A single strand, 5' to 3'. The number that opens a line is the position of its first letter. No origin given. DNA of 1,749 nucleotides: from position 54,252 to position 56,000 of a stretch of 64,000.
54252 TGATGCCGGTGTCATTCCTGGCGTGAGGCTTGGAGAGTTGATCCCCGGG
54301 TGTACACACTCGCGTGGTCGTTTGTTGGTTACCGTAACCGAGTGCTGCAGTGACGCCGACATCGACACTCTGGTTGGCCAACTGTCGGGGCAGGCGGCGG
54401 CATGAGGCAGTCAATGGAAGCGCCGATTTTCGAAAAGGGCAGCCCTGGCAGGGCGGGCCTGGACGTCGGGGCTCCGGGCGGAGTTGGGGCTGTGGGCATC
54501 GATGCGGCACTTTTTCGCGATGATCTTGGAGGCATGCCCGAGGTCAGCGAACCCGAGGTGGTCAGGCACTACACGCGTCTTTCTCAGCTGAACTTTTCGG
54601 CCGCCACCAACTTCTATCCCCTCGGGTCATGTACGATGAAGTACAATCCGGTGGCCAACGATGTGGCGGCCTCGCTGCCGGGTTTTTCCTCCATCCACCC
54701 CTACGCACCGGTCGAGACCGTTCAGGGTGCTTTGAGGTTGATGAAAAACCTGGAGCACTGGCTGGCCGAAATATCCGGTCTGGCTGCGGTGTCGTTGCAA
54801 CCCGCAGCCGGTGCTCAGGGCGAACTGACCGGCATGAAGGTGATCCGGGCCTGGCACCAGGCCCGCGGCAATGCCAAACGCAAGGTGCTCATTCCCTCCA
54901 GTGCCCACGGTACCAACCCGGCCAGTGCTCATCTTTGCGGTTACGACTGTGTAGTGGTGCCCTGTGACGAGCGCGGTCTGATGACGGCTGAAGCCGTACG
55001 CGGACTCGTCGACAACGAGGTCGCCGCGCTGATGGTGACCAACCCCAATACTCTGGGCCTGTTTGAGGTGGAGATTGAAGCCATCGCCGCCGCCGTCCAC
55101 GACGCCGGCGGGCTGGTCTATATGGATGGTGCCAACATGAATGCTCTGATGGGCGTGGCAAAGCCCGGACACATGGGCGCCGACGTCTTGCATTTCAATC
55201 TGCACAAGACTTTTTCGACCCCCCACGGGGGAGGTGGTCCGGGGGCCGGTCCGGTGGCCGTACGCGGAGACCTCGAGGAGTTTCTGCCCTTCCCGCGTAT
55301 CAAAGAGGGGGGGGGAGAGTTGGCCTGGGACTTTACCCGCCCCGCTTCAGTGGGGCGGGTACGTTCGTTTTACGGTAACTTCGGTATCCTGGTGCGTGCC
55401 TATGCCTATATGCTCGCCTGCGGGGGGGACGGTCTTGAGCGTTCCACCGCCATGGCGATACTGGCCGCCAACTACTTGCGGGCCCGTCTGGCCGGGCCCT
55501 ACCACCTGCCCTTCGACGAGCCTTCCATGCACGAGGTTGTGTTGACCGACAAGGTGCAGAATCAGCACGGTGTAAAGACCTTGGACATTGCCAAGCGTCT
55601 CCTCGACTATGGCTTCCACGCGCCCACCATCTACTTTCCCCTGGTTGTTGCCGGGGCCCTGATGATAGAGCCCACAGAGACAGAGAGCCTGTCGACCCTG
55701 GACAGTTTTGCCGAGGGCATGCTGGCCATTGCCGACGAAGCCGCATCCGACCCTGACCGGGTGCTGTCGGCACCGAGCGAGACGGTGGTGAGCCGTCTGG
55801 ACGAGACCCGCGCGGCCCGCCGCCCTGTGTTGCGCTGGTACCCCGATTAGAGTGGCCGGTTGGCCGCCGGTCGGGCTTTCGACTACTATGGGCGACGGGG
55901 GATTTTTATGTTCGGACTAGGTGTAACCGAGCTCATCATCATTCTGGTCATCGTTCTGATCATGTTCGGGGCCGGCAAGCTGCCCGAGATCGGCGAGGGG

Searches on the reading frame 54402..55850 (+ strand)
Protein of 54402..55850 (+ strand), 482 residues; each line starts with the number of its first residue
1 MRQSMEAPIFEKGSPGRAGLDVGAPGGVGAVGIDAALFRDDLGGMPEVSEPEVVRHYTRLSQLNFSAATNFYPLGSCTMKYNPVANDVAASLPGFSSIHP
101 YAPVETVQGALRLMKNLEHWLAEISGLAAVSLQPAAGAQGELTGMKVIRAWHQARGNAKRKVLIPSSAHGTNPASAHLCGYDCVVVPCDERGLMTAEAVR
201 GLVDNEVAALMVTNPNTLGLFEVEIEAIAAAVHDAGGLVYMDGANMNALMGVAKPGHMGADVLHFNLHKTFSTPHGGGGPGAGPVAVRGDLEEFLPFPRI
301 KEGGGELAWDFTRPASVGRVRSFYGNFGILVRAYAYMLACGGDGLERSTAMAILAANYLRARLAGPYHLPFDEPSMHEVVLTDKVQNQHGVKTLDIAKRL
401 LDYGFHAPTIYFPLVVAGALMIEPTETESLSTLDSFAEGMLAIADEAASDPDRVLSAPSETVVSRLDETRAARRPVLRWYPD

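Call 70: search_protein_families(library=pfam, proteins=[window:54402-55850:+], max_evalue=0.00001)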
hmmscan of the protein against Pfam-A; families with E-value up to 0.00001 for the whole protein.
window:54402-55850:+ (482 aa): 3 families
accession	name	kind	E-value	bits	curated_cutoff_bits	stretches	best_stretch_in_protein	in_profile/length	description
PF21478.3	GcvP2_C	-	3.6e-28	98.3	27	1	348-448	1-103/122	Glycine dehydrogenase, C-terminal domain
PF02347.22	GDC-P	-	2.2e-11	43.7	26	1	48-296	47-284/429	Glycine cleavage system P-protein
PF00266.25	Aminotran_5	-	1.3e-07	31.3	21.5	1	148-276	78-207/371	Aminotransferase class-V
